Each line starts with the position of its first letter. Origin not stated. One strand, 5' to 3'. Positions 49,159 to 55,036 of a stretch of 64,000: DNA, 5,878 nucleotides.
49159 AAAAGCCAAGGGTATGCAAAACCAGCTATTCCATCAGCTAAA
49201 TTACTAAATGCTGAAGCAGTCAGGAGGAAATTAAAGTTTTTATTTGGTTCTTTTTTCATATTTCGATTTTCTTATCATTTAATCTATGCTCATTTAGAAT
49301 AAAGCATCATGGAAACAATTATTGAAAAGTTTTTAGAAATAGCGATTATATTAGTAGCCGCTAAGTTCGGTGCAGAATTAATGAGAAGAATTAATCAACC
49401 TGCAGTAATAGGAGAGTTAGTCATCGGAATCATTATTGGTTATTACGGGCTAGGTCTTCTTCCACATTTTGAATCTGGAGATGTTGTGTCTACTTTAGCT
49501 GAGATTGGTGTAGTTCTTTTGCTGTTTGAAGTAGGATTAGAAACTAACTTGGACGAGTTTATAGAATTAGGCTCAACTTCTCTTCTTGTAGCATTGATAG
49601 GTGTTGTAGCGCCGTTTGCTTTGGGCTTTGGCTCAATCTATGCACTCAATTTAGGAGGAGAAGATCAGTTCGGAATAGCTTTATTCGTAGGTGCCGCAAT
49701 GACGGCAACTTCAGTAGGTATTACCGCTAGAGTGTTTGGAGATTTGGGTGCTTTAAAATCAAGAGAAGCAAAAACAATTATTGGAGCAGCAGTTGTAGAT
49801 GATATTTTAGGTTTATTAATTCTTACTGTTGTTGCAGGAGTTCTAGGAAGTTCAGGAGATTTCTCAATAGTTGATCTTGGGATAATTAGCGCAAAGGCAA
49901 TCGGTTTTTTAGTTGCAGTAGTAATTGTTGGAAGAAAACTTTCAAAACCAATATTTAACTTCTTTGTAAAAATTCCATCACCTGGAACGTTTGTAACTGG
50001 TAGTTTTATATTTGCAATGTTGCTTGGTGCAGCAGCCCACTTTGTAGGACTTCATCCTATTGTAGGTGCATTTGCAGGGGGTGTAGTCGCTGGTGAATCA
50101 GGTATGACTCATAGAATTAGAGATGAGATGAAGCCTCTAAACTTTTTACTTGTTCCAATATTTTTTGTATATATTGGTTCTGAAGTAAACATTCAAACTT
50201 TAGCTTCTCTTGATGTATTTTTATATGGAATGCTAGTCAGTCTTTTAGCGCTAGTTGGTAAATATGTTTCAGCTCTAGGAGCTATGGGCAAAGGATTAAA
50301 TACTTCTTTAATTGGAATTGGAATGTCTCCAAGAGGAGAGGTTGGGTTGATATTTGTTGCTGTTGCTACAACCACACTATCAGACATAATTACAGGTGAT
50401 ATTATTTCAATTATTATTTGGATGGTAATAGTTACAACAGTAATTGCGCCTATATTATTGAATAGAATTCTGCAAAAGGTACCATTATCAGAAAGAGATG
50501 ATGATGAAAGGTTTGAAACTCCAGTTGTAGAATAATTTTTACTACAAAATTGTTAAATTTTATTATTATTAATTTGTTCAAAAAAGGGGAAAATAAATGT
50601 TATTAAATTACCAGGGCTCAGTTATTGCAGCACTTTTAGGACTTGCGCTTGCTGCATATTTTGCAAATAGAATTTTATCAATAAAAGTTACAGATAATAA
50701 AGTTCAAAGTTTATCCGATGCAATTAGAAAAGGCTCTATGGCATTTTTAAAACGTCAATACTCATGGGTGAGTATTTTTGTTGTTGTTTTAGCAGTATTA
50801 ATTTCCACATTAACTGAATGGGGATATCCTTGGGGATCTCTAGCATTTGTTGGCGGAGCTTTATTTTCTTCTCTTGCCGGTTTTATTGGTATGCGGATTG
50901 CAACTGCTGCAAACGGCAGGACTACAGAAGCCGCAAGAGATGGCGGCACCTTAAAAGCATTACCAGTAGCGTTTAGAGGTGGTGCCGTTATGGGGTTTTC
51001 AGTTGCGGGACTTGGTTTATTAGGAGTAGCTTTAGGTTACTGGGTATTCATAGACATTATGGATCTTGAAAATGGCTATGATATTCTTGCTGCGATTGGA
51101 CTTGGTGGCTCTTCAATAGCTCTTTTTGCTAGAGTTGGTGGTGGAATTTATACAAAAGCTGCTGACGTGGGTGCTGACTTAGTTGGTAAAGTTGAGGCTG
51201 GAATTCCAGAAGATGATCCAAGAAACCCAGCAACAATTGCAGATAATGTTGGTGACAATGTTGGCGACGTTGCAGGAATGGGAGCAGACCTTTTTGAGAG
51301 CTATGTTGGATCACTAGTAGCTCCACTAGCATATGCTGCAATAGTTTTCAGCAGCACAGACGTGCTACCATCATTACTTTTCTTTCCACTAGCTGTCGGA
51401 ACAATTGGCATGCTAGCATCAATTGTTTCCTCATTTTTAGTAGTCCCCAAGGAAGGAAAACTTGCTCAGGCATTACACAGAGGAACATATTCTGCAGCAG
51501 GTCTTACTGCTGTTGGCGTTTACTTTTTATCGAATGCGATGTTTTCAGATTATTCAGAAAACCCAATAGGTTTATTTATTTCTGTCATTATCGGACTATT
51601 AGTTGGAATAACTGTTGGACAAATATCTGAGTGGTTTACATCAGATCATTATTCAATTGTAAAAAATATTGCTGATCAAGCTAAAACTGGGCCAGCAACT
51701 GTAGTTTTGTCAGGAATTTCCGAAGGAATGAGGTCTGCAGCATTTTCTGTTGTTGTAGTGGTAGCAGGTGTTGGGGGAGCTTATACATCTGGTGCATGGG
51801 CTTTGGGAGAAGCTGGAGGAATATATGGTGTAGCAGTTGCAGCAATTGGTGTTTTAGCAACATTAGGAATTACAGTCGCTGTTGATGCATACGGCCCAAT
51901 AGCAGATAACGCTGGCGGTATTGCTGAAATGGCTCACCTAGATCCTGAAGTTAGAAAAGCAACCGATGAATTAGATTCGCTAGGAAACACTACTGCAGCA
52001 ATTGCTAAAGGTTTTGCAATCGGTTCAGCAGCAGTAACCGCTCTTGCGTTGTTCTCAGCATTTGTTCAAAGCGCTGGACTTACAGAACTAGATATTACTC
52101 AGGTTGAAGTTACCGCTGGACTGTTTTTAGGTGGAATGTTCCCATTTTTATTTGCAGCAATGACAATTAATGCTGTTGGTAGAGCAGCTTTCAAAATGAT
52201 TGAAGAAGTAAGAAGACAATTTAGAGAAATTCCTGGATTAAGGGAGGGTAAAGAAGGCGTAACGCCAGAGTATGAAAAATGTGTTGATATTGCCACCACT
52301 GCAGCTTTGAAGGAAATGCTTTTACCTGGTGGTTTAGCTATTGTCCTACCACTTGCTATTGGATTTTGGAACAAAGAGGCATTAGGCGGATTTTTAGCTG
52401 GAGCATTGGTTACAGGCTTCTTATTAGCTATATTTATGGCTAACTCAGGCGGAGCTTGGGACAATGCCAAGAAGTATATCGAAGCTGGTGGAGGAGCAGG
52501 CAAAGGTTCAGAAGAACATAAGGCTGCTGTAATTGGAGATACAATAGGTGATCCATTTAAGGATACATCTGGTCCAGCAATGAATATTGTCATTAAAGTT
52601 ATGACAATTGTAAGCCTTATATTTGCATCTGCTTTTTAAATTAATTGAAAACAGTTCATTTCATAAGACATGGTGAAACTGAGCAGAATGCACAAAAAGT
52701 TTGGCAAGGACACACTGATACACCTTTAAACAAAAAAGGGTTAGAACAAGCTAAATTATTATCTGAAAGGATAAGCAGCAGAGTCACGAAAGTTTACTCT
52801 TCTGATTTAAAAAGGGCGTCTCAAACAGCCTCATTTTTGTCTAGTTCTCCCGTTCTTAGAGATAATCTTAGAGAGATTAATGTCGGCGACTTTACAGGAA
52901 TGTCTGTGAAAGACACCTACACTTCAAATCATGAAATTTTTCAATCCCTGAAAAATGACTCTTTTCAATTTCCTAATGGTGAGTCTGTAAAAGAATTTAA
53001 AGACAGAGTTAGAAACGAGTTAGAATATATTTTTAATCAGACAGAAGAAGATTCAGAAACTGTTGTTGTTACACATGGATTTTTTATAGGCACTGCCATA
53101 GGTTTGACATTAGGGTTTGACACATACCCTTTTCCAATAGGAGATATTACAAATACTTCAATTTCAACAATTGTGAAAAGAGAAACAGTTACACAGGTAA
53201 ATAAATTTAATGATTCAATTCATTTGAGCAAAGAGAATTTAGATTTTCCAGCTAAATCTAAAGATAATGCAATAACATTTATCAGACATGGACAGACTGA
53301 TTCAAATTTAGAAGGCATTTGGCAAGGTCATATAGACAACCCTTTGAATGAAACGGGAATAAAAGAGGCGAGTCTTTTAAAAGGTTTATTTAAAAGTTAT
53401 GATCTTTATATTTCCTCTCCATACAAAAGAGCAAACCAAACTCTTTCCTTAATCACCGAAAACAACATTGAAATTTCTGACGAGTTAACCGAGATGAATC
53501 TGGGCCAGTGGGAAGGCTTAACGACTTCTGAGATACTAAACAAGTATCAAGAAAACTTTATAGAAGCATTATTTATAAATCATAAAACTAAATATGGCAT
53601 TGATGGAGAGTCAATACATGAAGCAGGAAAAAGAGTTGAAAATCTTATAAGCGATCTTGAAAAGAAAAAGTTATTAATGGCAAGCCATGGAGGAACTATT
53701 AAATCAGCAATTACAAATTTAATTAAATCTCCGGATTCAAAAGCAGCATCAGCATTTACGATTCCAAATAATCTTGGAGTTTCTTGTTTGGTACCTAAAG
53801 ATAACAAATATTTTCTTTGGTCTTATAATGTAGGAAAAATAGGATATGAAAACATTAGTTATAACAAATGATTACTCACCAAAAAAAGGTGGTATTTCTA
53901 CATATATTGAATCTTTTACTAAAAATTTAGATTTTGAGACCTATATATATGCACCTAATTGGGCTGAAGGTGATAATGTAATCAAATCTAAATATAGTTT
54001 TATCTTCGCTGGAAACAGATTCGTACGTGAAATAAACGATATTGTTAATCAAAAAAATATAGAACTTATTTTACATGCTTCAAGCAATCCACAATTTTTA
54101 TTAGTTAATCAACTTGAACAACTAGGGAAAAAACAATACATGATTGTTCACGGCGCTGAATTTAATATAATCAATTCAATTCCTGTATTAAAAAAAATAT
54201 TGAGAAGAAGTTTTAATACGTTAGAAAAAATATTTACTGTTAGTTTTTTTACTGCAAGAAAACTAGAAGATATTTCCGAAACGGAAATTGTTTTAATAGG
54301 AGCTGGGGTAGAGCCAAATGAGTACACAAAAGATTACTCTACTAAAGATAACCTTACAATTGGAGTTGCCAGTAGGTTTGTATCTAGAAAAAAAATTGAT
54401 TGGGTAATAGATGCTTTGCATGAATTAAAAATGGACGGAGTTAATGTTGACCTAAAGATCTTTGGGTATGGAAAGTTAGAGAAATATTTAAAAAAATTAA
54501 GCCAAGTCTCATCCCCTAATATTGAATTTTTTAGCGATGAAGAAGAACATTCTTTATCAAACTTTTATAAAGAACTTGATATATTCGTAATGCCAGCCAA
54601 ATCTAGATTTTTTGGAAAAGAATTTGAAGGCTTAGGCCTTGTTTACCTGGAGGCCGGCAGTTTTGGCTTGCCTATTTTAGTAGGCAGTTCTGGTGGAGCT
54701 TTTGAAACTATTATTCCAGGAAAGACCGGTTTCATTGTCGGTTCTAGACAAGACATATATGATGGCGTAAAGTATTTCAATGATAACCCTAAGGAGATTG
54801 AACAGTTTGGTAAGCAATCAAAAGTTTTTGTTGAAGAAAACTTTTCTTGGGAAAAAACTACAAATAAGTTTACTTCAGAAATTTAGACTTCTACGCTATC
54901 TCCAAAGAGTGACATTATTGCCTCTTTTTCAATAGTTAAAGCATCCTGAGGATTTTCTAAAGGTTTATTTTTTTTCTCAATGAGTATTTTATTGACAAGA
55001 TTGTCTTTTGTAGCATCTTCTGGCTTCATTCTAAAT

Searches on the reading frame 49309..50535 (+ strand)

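Call 14: search_protein_families(library=pfam, proteins=[window:49309-50535:+], max_evalue=0.00001)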
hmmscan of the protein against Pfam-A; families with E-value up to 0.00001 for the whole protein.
window:49309-50535:+ (408 aa): 1 family
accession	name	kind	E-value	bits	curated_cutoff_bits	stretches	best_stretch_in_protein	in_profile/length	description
PF00999.27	Na_H_Exchanger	-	6.2e-59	200.2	26.2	1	17-390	4-375/375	Sodium/hydrogen exchanger, transmembrane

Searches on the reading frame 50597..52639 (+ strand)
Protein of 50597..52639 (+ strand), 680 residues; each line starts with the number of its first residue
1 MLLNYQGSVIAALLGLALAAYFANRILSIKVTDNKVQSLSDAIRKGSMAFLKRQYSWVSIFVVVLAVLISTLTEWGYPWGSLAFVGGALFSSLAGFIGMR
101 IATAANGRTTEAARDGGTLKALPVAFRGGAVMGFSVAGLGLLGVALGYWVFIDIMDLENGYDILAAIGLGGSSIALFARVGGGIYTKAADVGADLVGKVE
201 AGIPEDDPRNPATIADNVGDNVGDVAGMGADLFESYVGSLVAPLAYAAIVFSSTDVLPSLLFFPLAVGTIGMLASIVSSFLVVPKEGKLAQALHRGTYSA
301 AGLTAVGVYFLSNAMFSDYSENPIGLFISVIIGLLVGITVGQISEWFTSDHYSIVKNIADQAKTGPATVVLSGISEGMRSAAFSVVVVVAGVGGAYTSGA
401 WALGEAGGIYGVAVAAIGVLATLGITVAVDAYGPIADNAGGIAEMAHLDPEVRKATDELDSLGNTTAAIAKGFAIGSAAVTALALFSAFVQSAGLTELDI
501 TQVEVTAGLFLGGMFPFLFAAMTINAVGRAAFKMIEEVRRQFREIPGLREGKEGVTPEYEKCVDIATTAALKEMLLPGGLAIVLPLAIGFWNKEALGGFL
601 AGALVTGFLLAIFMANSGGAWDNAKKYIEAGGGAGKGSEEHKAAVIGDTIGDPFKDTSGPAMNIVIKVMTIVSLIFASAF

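Call 14: search_protein_families(library=pfam, proteins=[window:50597-52639:+], max_evalue=0.00001)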
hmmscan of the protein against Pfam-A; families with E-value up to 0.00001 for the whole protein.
window:50597-52639:+ (680 aa): 1 family
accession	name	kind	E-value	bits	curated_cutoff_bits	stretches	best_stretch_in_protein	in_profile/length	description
PF03030.21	H_PPase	-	1.5e-254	846.9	29.7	1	13-676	1-645/645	Inorganic H+ pyrophosphatase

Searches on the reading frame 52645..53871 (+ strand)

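Call 14: search_protein_families(library=pfam, proteins=[window:52645-53871:+], max_evalue=0.00001)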
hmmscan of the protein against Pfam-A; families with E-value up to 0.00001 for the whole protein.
window:52645-53871:+ (408 aa): 1 family
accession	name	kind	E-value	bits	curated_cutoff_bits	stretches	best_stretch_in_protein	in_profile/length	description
PF00300.27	His_Phos_1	-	7.8e-83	277.4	21.7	2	5-190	2-193/194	Histidine phosphatase superfamily (branch 1)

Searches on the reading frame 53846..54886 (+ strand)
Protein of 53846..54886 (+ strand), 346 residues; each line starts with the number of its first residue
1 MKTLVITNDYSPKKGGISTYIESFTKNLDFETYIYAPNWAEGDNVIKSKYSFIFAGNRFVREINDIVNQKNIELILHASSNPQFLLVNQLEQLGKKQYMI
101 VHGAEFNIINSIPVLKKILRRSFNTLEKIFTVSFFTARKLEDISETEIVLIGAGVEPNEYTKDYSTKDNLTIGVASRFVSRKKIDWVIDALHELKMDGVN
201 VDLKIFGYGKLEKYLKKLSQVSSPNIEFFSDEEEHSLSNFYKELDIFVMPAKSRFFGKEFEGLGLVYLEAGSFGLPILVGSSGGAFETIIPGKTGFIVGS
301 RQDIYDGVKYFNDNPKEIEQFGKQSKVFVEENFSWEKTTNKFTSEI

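Call 36: search_protein_families(library=ncbifam, proteins=[window:53846-54886:+], max_evalue=0.00001)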
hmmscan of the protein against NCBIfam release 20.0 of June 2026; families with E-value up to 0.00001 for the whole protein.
window:53846-54886:+ (346 aa): 20 families
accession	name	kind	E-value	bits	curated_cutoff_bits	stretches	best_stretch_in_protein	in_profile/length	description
NF041876.1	EPS_EpsE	equivalog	7.4e-12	45.2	400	1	138-339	178-386/389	exopolysaccharide biosynthesis GT4 family glycosyltransferase EpsE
NF047880.1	glyco_SdgA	exception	2.4e-11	42.9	800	1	110-342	252-483/488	serine-aspartate repeat adhesin O-glycosyltransferase SdgA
TIGR02095.1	glgA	subfamily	3.3e-11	42.5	328.45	1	167-342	292-470/477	glycogen/starch synthase, ADP-glucose type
TIGR03088.1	stp2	hypoth_equivalog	5.4e-11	42.1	409.05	1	161-343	186-367/374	TIGR03088 family PEP-CTERM/XrtA system glycosyltransferase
TIGR04063.1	stp3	hypoth_equivalog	8.9e-10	38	442.05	1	158-343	202-389/397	TIGR04063 family PEP-CTERM/XrtA system glycosyltransferase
TIGR02918.1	TIGR02918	equivalog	1.8e-09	36.8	574.6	1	161-327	311-470/500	accessory Sec system glycosyltransferase GtfA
NF041010.1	glycosy_Agl16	equivalog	2.3e-09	36.6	575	1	105-341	113-343/352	glycosylation protein Agl16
NF047881.1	glyco_SdgB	exception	3.4e-09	35.9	800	1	149-342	300-489/496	serine-aspartate repeat adhesin O-glycosyltransferase SdgB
TIGR04005.1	wcaL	equivalog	3.6e-09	36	537.6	1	147-301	198-355/406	colanic acid biosynthesis glycosyltransferase WcaL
TIGR03999.1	thiol_BshA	equivalog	1.9e-08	33.6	273.7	1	99-342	118-366/375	N-acetyl-alpha-D-glucosaminyl L-malate synthase BshA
TIGR03449.1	mycothiol_MshA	equivalog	2.9e-08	33.1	462.5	1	225-343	285-397/406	D-inositol-3-phosphate glycosyltransferase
NF012028.0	PRK15484.1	subfamily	6.1e-08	32.2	618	1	168-345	192-374/380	lipopolysaccharide N-acetylglucosaminyltransferase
TIGR02149.1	glgA_Coryne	subfamily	6.4e-08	32.1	302.4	1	233-341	273-382/391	glycogen synthase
NF053787.1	GlcN_PG_synth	equivalog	1.5e-07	30.6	480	1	260-342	271-352/361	N-acetylglucosaminyl phosphatidylglycerol synthase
NF038255.1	exopoly_VpsD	equivalog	1.6e-07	30.6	300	1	138-282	169-314/381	VpsD family glycosyltransferase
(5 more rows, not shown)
